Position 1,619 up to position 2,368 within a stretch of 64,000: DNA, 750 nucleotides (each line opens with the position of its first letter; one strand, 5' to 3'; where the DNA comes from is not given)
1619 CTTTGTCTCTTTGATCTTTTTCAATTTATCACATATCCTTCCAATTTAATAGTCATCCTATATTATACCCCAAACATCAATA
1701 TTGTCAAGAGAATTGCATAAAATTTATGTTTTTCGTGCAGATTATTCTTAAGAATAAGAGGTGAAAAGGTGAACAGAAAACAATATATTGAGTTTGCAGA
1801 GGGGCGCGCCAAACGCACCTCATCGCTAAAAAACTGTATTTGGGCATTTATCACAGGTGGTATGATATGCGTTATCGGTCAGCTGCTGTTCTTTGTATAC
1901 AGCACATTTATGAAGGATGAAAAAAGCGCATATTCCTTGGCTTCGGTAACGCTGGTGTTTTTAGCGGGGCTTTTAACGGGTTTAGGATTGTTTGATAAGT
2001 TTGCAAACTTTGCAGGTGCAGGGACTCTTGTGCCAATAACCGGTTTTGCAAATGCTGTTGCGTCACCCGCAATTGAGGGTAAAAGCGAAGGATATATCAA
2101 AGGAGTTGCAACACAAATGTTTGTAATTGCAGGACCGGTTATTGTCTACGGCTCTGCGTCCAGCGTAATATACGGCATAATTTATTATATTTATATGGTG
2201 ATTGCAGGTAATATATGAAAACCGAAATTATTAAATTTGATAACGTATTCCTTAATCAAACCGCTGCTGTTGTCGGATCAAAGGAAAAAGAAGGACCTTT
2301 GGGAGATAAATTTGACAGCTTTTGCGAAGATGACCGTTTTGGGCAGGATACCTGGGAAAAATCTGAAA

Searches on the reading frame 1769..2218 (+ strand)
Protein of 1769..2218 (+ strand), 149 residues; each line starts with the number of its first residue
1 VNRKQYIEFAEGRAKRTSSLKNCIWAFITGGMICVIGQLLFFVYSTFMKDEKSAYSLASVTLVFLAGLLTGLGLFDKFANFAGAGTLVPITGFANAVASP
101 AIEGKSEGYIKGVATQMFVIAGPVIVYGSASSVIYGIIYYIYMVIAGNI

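Call 42: search_protein_families(library=pfam, proteins=[window:1769-2218:+], max_evalue=0.001)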
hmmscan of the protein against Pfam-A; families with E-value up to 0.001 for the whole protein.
window:1769-2218:+ (149 aa): 1 family
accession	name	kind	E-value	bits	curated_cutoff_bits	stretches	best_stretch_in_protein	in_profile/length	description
PF03862.18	SpoVAC_SpoVAEB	-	5.2e-40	136.8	25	1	22-138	1-117/117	SpoVAC/SpoVAEB sporulation membrane protein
